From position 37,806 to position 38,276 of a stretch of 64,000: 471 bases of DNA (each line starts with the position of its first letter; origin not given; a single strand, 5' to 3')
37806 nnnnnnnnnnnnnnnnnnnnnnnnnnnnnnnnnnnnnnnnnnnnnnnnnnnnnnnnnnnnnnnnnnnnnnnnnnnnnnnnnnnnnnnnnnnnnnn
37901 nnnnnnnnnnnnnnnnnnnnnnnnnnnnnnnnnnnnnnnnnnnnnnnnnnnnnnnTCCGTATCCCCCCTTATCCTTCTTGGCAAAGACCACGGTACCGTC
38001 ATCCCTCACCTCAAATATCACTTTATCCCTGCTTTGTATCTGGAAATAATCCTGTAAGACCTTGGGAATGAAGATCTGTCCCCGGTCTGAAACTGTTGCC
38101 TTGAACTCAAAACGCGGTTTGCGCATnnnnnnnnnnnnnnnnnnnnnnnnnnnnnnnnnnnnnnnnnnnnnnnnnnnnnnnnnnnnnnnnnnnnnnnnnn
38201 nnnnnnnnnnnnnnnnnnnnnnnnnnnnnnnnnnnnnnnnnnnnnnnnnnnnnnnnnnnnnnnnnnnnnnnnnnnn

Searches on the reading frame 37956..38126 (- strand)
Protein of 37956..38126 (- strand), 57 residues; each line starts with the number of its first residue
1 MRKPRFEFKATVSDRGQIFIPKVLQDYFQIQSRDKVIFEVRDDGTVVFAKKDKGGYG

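Call 6: search_protein_families(library=pfam, proteins=[window:37956-38126:-], max_evalue=1)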
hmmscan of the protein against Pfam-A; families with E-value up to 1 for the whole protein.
seq(57 aa): 4 families
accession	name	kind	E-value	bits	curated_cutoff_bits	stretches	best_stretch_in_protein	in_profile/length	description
PF15937.10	PrlF_antitoxin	-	8.9e-08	32.7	32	1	10-53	2-45/99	prlF antitoxin for toxin YhaV_toxin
PF04014.23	MazE_antitoxin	-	0.0028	18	24.7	1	10-51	2-43/48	Antidote-toxin recognition MazE, bacterial antitoxin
PF12119.13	DUF3581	-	0.15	12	25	1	3-47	63-108/217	Protein of unknown function (DUF3581)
PF08521.16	2CSK_N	-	0.18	12.3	23.2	1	17-51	47-82/140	Two-component sensor kinase N-terminal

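Call 7: find_homologous_proteins(query=window:37956-38126:-, max_evalue=0.001)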
Query seq(57 aa) (57 aa): 112 proteins with E <= 0.001 among 112 candidates.
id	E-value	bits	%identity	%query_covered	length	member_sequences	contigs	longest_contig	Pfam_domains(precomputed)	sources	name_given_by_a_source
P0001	3.7e-30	119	100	100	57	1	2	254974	PF15937.11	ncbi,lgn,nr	ncbi:MAG: hypothetical protein PHH49_04025 [Candidatus Omnitrophica bacterium]|nr:hypothetical prote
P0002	5.7e-18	81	77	91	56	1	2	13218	PF04014.24,PF15937.11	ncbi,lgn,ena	-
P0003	1.8e-17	79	76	89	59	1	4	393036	PF15937.11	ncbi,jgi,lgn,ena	-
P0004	2.6e-17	79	73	96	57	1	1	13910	PF15937.11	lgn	-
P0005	5.4e-17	78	80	88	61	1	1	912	PF15937.11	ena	-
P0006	7.1e-17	77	67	96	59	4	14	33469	PF15937.11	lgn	-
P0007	2.0e-16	76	75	91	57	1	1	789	PF15937.11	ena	-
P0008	2.1e-16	76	69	96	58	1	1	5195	PF15937.11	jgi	jgi:AbrB family looped-hinge helix DNA binding protein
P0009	2.2e-16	76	73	91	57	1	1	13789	PF15937.11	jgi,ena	-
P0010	2.3e-16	76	73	89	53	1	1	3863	-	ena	-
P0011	2.4e-16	76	70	95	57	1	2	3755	PF15937.11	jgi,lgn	jgi:AbrB family looped-hinge helix DNA binding protein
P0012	2.8e-16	76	75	91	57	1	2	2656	PF15937.11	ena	-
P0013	2.8e-16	76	76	89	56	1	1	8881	PF15937.11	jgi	jgi:AbrB family looped-hinge helix DNA binding protein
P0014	3.2e-16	75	75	96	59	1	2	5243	PF15937.11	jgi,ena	-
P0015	4.4e-16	75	76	86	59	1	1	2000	PF15937.11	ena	-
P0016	4.5e-16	75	77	91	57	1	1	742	PF15937.11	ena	-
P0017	4.7e-16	75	73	91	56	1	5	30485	PF15937.11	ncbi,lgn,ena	-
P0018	5.0e-16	75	75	89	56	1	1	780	PF15937.11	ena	-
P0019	5.1e-16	75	76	88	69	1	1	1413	PF15937.11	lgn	-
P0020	5.3e-16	75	74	95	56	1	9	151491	PF15937.11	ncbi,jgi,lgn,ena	-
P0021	5.5e-16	75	74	93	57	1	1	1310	PF15937.11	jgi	jgi:AbrB family looped-hinge helix DNA binding protein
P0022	5.7e-16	75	68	100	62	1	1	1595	PF15937.11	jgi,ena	-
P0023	6.0e-16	75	75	93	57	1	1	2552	PF15937.11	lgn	-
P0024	6.3e-16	74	75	93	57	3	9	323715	PF15937.11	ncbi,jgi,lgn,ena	-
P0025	6.5e-16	74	76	88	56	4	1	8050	PF15937.11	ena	-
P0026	6.5e-16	74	69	95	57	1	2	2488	PF15937.11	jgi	jgi:bifunctional DNA-binding transcriptional regulator/antitoxin component of YhaV-PrlF toxin-antito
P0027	6.7e-16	74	72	93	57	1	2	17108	PF15937.11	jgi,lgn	jgi:AbrB family looped-hinge helix DNA binding protein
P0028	7.4e-16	74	74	88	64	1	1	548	PF15937.11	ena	-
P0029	7.7e-16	74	75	89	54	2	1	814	PF15937.11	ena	-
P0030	8.0e-16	74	70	95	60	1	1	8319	PF15937.11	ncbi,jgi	-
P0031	8.4e-16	74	74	91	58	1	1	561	PF15937.11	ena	-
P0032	1.0e-15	74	76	86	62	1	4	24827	PF15937.11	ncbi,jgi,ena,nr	ncbi:MAG: AbrB/MazE/SpoVT family DNA-binding domain-containing protein [Candidatus Tantalella remota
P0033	1.1e-15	74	71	96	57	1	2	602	PF15937.11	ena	-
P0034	1.1e-15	74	74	88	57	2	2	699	PF15937.11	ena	-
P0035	1.2e-15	74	77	84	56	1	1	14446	PF15937.11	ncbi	-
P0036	1.2e-15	74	76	88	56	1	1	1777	PF15937.11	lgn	-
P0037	1.2e-15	74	70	93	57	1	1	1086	PF15937.11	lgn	-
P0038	1.2e-15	74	74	88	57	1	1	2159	PF15937.11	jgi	-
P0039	1.4e-15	73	71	96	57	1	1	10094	PF15937.11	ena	-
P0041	1.5e-15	73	74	88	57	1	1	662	PF15937.11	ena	-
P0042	1.6e-15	73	70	98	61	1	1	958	PF15937.11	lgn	-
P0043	1.6e-15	73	69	95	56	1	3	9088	PF15937.11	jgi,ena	jgi:bifunctional DNA-binding transcriptional regulator/antitoxin component of YhaV-PrlF toxin-antito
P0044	1.7e-15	73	70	95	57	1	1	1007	PF15937.11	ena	-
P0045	1.9e-15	73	72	93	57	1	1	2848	PF15937.11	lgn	-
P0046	1.9e-15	73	74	88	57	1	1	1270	PF15937.11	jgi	jgi:AbrB family looped-hinge helix DNA binding protein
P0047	2.0e-15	73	75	89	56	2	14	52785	PF15937.11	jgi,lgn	jgi:bifunctional DNA-binding transcriptional regulator/antitoxin component of YhaV-PrlF toxin-antito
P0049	2.5e-15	73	73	89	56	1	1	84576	PF04014.24,PF15937.11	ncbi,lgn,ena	-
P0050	2.5e-15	73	64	96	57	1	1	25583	PF15937.11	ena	-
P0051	2.7e-15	72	70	88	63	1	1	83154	PF15937.11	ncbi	-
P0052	2.9e-15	72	69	91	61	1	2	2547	PF15937.11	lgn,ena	-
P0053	3.2e-15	72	76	88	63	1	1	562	PF15937.11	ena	-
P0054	3.3e-15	72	73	89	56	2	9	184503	PF15937.11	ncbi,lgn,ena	ncbi:MAG: hypothetical protein WBD24_01830 [Candidatus Omnitrophota bacterium]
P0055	3.4e-15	72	76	86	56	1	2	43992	PF15937.11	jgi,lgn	jgi:AbrB family looped-hinge helix DNA binding protein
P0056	3.8e-15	72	67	96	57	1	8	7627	PF15937.11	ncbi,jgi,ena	-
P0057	4.2e-15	72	71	91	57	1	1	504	PF15937.11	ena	-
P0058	4.5e-15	72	77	84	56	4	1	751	PF15937.11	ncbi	-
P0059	5.0e-15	72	73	91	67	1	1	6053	PF15937.11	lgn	-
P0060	5.2e-15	72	69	91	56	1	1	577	PF15937.11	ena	-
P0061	5.5e-15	71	73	91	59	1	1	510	PF15937.11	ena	-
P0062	5.6e-15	71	69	96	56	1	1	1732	PF15937.11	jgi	-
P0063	6.0e-15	71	68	98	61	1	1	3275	PF15937.11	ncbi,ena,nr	ncbi:MAG: hypothetical protein PHT95_06745 [Candidatus Omnitrophica bacterium]|nr:hypothetical prote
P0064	6.5e-15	71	72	88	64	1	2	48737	PF15937.11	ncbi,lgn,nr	ncbi:MAG: hypothetical protein ABIH85_00560 [Candidatus Omnitrophota bacterium]|nr:AbrB/MazE/SpoVT f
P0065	7.9e-15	71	71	89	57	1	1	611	PF15937.11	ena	-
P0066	8.8e-15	71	70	96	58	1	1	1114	PF15937.11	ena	-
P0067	9.7e-15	71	70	88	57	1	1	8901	PF15937.11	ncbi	ncbi:MAG: type II toxin-antitoxin system PrlF family antitoxin [Candidatus Omnitrophota bacterium]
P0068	1.1e-14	71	69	89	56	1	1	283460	PF15937.11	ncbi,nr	ncbi:MAG: hypothetical protein GF409_03745 [Candidatus Omnitrophica bacterium]|nr:hypothetical prote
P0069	1.1e-14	71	72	88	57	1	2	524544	PF15937.11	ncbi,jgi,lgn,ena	-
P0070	1.2e-14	70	73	89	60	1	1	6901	PF15937.11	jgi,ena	-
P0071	1.2e-14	70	70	93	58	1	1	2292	PF15937.11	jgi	jgi:AbrB family looped-hinge helix DNA binding protein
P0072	1.4e-14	70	67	89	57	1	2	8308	PF15937.11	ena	-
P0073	1.4e-14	70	67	95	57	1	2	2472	PF15937.11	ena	-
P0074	1.6e-14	70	71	89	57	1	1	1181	PF15937.11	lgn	-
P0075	1.6e-14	70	73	89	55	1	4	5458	PF15937.11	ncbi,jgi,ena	-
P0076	2.0e-14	70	70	93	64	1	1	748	PF04014.24,PF15937.11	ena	-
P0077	2.1e-14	70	67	89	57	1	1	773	PF15937.11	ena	-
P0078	2.2e-14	70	68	93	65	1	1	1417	PF15937.11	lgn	-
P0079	2.4e-14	69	71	91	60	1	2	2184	PF15937.11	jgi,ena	-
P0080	2.7e-14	69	71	89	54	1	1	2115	PF15937.11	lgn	-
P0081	2.8e-14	69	71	91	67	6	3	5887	PF15937.11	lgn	-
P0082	2.9e-14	69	71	86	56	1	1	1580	PF15937.11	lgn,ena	-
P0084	3.3e-14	69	75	84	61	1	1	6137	PF15937.11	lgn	-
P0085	3.4e-14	69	67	89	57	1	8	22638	PF15937.11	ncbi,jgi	jgi:AbrB family looped-hinge helix DNA binding protein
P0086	3.9e-14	69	67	91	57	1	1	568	PF15937.11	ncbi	-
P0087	4.1e-14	69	73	89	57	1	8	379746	PF15937.11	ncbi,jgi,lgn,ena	-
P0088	5.1e-14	68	73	86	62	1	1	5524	PF15937.11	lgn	-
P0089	6.3e-14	68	75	84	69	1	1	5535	PF15937.11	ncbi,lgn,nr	ncbi:MAG: hypothetical protein PHW46_03805 [Candidatus Omnitrophica bacterium]|nr:hypothetical prote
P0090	6.4e-14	68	67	89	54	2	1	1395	PF15937.11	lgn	-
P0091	6.8e-14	68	69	91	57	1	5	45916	PF15937.11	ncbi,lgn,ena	ncbi:MAG: hypothetical protein WBB86_04775 [Candidatus Omnitrophota bacterium]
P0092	7.6e-14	68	67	89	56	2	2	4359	PF15937.11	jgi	jgi:AbrB family looped-hinge helix DNA binding protein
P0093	7.8e-14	68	71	89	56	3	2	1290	PF15937.11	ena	-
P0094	8.2e-14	68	71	89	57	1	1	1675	PF15937.11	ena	-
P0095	1.0e-13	68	65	91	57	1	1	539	PF15937.11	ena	-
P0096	1.3e-13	67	71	86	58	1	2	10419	PF15937.11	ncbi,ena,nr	ncbi:MAG: hypothetical protein KAS86_04610 [Candidatus Omnitrophica bacterium]|nr:hypothetical prote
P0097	1.6e-13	67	69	86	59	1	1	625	PF15937.11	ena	-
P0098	1.7e-13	67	65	91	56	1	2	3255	PF15937.11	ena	-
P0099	1.8e-13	67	62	91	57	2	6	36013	PF15937.11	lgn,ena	-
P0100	2.4e-13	66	70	88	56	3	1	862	PF15937.11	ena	-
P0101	2.6e-13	66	71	84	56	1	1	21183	PF15937.11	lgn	-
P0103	3.4e-13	66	69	86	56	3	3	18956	PF15937.11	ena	-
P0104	4.1e-13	66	71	84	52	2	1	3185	PF15937.11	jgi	jgi:bifunctional DNA-binding transcriptional regulator/antitoxin component of YhaV-PrlF toxin-antito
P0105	5.8e-13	65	69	86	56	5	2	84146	PF15937.11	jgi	-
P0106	7.2e-13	65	73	86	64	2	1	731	PF15937.11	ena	-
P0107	9.2e-13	65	64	93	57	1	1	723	PF15937.11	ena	-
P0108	2.2e-12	63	67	86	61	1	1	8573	PF15937.11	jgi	jgi:bifunctional DNA-binding transcriptional regulator/antitoxin component of YhaV-PrlF toxin-antito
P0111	6.4e-12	62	63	95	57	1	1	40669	PF15937.11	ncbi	ncbi:hypothetical protein ACFL4E_02040 [Candidatus Omnitrophota bacterium]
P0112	1.3e-11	61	63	86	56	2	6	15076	PF15937.11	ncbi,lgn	ncbi:MAG: hypothetical protein WBB86_02615 [Candidatus Omnitrophota bacterium]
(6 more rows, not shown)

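Call 11: find_related_loci(query=A1, collection=genome_contigs, flank=3000)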
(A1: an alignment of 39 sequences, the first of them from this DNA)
Query A1 (57 aa) in genome_contigs; peptide patterns used: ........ (x = any residue, [..] = any of these).
68 stretches matched a pattern; 57 encode a relative of the query (tblastn E <= 1e-3); 57 distinct loci.
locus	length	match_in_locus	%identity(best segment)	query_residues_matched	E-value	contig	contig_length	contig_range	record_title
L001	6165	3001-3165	69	1-55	3e-23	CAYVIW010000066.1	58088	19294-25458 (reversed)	MAG TPA_asm: uncultured Planctomycetia bacterium isolate SRP067234_co1_337 genome assembly, contig: k99_823296, whole ge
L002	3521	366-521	77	2-53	3e-22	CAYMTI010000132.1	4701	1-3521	MAG TPA_asm: uncultured Planctomycetia bacterium isolate binchicken_co291_57 genome assembly, contig: NODE_7953_length_4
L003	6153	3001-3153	76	1-51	2e-21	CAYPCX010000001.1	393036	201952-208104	MAG TPA_asm: uncultured Planctomycetia bacterium isolate binchicken_co334_60 genome assembly, contig: NODE_2_length_3930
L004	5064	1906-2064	70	3-55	7e-21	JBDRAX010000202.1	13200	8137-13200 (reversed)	MAG: Candidatus Omnitrophota bacterium isolate MEGAHIT-group-1.1021 k141_653496, whole genome shotgun sequence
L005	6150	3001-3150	78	5-54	1e-20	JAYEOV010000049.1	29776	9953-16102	MAG: Candidatus Omnitrophota bacterium isolate MAG020 MAG020_49, whole genome shotgun sequence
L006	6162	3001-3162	75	1-55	1e-20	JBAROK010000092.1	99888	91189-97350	MAG: Candidatus Omnitrophota bacterium isolate MFD13429_ilm_asm_bin15 k127_176284, whole genome shotgun sequence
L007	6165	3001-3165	71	1-55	1e-20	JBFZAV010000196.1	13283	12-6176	MAG: Candidatus Omnitrophota bacterium isolate PPR_0476 k121_8174928, whole genome shotgun sequence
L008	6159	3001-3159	75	2-54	2e-20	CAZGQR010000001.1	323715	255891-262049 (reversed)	MAG TPA_asm: uncultured Planctomycetia bacterium isolate binchicken_co334_155 genome assembly, contig: NODE_5_length_323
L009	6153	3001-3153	73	2-52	4e-20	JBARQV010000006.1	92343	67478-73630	MAG: Candidatus Omnitrophota bacterium isolate MFD13425_ilm_asm_bin19 k127_104528, whole genome shotgun sequence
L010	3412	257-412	73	2-53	5e-20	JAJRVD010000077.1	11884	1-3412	MAG: Candidatus Omnitrophota bacterium isolate Dive96_bin10.280 k141_3778427, whole genome shotgun sequence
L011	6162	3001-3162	74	1-54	5e-20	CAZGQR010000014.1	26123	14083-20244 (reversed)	MAG TPA_asm: uncultured Planctomycetia bacterium isolate binchicken_co334_155 genome assembly, contig: NODE_3071_length_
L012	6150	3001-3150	70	3-52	1e-19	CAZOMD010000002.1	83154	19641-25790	MAG TPA_asm: uncultured Planctomycetia bacterium isolate binchicken_co232_106 genome assembly, contig: NODE_430_length_8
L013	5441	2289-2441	71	5-55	1e-19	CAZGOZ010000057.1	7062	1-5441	MAG TPA_asm: uncultured Planctomycetia bacterium isolate binchicken_co332_45 genome assembly, contig: NODE_3438_length_7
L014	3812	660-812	73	1-51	2e-19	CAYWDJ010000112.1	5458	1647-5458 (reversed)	MAG TPA_asm: uncultured Planctomycetia bacterium isolate binchicken_co181_210 genome assembly, contig: NODE_33813_length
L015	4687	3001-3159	74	2-54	2e-19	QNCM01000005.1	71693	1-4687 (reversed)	MAG: Candidatus Makaraimicrobium thalassicum isolate B134_G9 B134_Guay9_scaffold_00020, whole genome shotgun sequence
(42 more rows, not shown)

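Call 18: find_encoding_contigs(protein=P0003, flank=6000, max_places=3)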
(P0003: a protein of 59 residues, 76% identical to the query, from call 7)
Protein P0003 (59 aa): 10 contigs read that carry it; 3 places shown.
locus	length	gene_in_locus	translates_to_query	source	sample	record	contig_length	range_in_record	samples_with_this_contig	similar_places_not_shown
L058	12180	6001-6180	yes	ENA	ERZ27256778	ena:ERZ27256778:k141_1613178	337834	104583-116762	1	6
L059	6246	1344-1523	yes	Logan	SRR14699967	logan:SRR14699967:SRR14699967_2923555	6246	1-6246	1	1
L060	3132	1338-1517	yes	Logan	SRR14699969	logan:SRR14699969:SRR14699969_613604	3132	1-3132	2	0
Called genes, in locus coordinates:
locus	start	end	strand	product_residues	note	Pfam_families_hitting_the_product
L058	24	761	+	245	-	PF00005:ABC_tran, PF13304:AAA_21 (weak)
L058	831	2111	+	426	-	PF00330:Aconitase, PF28406:AcnX_3rd (faint)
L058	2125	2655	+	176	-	PF00694:Aconitase_C, PF06434:Aconitase_2_N (faint)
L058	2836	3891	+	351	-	PF00180:Iso_dh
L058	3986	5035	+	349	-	PF01118:Semialdhyde_dh, PF02774:Semialdhyde_dhC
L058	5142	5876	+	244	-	PF01416:PseudoU_synth_1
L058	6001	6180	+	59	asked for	PF15937:PrlF_antitoxin (weak)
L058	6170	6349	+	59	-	-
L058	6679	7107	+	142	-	PF00572:Ribosomal_L13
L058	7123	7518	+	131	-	PF00380:Ribosomal_S9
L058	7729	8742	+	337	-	PF01118:Semialdhyde_dh, PF02774:Semialdhyde_dhC, PF22698:Semialdhyde_dhC_1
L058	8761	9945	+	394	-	PF01960:ArgJ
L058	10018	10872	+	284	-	PF00696:AA_kinase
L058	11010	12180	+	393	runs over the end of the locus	PF00202:Aminotran_3, PF00155:Aminotran_1_2 (weak)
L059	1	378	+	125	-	?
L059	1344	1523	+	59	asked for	PF15937:PrlF_antitoxin (weak)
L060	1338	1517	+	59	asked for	PF15937:PrlF_antitoxin (weak)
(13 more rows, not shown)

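Call 19: find_encoding_contigs(protein=P0001, flank=8000, max_places=3)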
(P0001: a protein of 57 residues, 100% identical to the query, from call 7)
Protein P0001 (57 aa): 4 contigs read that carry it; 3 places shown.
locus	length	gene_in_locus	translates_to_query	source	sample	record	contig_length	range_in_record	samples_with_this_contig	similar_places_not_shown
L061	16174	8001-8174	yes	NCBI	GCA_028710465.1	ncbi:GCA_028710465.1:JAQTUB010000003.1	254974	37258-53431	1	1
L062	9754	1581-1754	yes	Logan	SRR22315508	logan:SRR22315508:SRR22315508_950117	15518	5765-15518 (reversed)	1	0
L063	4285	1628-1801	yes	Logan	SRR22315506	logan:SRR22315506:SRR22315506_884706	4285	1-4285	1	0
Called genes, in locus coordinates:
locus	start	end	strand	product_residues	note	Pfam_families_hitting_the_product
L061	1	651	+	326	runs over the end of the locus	PF19300:BPD_transp_1_N, PF00528:BPD_transp_1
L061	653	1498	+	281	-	PF12911:OppC_N (weak), PF00528:BPD_transp_1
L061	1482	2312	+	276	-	PF00005:ABC_tran, PF13401:AAA_22 (faint), PF13304:AAA_21, PF08352:oligo_HPY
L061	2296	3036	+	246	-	PF00005:ABC_tran, PF13304:AAA_21 (weak), PF08352:oligo_HPY (weak)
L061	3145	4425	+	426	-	PF00330:Aconitase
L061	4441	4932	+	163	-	PF06434:Aconitase_2_N (weak), PF00694:Aconitase_C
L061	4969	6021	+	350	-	PF00180:Iso_dh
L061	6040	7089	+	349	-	PF01118:Semialdhyde_dh, PF02774:Semialdhyde_dhC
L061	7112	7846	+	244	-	PF01416:PseudoU_synth_1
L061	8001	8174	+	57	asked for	PF15937:PrlF_antitoxin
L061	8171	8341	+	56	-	-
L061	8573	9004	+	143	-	PF00572:Ribosomal_L13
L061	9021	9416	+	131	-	PF00380:Ribosomal_S9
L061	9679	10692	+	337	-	PF01118:Semialdhyde_dh, PF02774:Semialdhyde_dhC, PF22698:Semialdhyde_dhC_1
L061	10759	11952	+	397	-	PF01960:ArgJ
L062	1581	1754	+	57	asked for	PF15937:PrlF_antitoxin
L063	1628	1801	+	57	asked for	PF15937:PrlF_antitoxin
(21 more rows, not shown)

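Call 23: search_protein_families(library=pfam, proteins=[L006:3554-4765:+, L006:4776-6161:+, L006:594-2000:+, L009:3446-4657:+, L009:2360-2902:+, L009:1192-1647:+, L009:455-1195:+, L009:2115-2411:+], max_evalue=0.00001)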
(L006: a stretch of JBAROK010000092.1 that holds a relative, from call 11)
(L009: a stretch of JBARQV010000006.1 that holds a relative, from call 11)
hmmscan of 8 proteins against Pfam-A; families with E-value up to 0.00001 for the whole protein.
L006:3554-4765:+ (403 aa): 1 family
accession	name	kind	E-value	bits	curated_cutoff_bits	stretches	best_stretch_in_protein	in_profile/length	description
PF00180.25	Iso_dh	-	1.1e-66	225.9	27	1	45-356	2-320/348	Isocitrate/isopropylmalate dehydrogenase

L006:4776-6161:+ (462 aa): 5 families
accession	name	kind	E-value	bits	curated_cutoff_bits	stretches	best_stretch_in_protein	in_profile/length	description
PF00117.34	GATase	-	3.7e-48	164.2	22.8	1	11-192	1-189/190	Glutamine amidotransferase class-I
PF00958.27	GMP_synt_C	-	4.9e-10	39.8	27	1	428-462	4-38/92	GMP synthase C terminal domain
PF02540.23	NAD_synthase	-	1.2e-09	38.1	21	1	214-271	10-71/242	NAD synthase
PF07722.19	Peptidase_C26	-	6.6e-09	36.3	20.5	1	74-175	100-219/219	Peptidase C26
PF06508.19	QueC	-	7.6e-06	26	22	0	223-388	3-178/210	Queuosine biosynthesis protein QueC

L006:594-2000:+ (468 aa): 3 families
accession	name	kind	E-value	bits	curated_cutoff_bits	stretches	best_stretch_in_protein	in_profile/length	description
PF13522.11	GATase_6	-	7.3e-18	65.3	27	1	75-204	10-130/130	Glutamine amidotransferase domain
PF13537.11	GATase_7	-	1.8e-16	60.7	25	1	92-208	10-121/123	Glutamine amidotransferase domain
PF13230.11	GATase_4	-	1.2e-07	31.4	23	1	71-153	67-145/272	Glutamine amidotransferases class-II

L009:3446-4657:+ (403 aa): 1 family
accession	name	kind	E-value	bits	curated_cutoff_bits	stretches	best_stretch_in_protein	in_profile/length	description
PF00365.25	PFK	-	3.1e-57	194.5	30.9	1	5-334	1-276/277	Phosphofructokinase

L009:2360-2902:+ (180 aa): 0 families

L009:1192-1647:+ (151 aa): 1 family
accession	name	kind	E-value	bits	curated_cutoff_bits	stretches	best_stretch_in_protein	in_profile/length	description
PF02580.21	Tyr_Deacylase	-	1.1e-54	185.2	25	1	2-144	1-144/144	D-Tyr-tRNA(Tyr) deacylase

L009:455-1195:+ (246 aa): 1 family
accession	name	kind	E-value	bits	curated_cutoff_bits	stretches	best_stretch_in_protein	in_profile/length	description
PF01557.24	FAA_hydrolase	-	9.6e-71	238.3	23.9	1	49-243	1-213/214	Fumarylacetoacetate (FAA) hydrolase C-terminal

L009:2115-2411:+ (98 aa): 2 families
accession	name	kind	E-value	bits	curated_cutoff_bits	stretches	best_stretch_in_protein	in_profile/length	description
PF05899.18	Cupin_3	-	3.4e-30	104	23.5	1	23-95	2-74/74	EutQ-like cupin domain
PF07883.17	Cupin_2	-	1.2e-06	28.5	27.2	1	46-81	19-52/70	Cupin domain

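Call 36: search_solved_structures(query=A1, max_evalue=1, show_alignments=2)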
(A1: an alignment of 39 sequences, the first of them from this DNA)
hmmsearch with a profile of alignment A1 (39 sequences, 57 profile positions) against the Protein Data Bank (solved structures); distinct sequences matched with E-value up to 1: 17.
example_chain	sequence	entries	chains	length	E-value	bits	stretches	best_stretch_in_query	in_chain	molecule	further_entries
2glw_A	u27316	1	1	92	2.6e-05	26.7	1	8-33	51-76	92aa long hypothetical protein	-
2ro5_A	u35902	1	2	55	0.0006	22.3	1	13-52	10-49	Stage V sporulation protein T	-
2w1t_B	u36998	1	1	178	0.007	18.9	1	14-52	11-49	STAGE V SPORULATION PROTEIN T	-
2w1t_A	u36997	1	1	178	0.011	18.3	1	14-52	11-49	STAGE V SPORULATION PROTEIN T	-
6swy_8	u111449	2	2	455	0.18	14.4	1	14-43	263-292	Glucose-induced degradation protein 8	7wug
7ns3_8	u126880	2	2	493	0.21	14.2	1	14-43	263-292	Glucose-induced degradation protein 8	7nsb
4y97_B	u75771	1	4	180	0.24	14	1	18-33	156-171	DNA polymerase alpha catalytic subunit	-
8vy3_C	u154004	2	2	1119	0.52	12.9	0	18-33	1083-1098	DNA polymerase alpha catalytic subunit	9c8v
5exr_C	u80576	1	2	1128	0.52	12.9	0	18-33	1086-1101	DNA polymerase alpha catalytic subunit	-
7u5c_C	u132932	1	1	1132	0.53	12.9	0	18-33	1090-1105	DNA polymerase alpha catalytic subunit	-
8d0b_F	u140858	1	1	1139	0.54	12.9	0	18-33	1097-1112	DNA polymerase alpha catalytic subunit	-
2fy9_A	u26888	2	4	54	0.55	12.8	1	13-52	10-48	Putative transition state regulator abh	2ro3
7opl_A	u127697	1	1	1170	0.55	12.8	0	18-33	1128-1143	DNA polymerase alpha catalytic subunit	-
4oy2_A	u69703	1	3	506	0.63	12.6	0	16-36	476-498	Transcription initiation factor TFIID subunit 1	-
8d96_C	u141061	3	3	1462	0.73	12.4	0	18-33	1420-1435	DNA polymerase alpha catalytic subunit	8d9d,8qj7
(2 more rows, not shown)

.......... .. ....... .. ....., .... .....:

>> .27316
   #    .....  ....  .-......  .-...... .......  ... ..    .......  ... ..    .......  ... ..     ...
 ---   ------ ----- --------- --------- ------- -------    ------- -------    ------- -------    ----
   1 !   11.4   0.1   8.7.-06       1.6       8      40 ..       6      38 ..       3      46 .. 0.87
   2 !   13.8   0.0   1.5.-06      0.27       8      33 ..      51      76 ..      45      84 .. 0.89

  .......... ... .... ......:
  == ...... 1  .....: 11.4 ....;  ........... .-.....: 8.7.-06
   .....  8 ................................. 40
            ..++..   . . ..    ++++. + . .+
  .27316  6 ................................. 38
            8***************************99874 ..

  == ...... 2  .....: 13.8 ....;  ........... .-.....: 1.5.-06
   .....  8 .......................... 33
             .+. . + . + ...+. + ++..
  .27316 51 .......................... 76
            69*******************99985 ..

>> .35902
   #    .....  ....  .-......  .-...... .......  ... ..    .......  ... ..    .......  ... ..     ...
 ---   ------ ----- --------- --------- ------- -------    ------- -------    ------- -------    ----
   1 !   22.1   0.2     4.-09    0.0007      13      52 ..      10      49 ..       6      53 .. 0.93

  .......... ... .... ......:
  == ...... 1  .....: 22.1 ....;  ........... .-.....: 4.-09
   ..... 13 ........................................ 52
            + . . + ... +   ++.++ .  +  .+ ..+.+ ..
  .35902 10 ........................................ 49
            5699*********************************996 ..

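Call 50: search_protein_families(library=ncbifam, proteins=[window:37956-38126:-], max_evalue=1)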
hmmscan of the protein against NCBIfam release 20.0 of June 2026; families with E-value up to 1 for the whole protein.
seq(57 aa): 4 families
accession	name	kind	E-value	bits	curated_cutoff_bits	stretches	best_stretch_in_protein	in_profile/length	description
NF007429.0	PRK09974.1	equivalog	7.2e-08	32.3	125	1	6-53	11-58/114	type II toxin-antitoxin system PrlF family antitoxin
TIGR01439.1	lp_hng_hel_AbrB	domain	2.9e-06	26.9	28.3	1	10-47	2-39/44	transcriptional regulator, AbrB family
NF040962.1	near_HgcAB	equivalog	0.00093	19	70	1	11-46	9-45/70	HgcAB-associated protein HgcC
NF041051.1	SelTWH_Campy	equivalog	0.058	13.7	88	1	37-55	40-58/70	SelT/SelW/SelH family (seleno)protein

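Call 51: search_protein_families(library=padloc, proteins=[window:37956-38126:-], max_evalue=1)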
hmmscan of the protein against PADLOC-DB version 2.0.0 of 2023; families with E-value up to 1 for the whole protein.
seq(57 aa): 0 families

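Call 65: predict_structure(alignment_id=A1)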
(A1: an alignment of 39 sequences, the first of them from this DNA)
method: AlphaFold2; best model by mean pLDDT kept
length: 57 residues; sequences in the alignment: 39
mean_pLDDT: 80.4   pTM: 0.57
mean pLDDT of the five models: 80.4, 78.8, 75.8, 73.1, 70.3
residues with pLDDT >= 90: 5; 70-90: 44; 50-70: 4; < 50: 4
segments of 3 or more residues with pLDDT < 50: 54-57
pLDDT, mean of each block of 10 residues (from residue 1): 80 76 87 88 88 56
secondary structure, 60 per line:
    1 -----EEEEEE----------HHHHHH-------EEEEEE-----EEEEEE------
elements in order: E6-11 H22-27 E35-40 E46-51
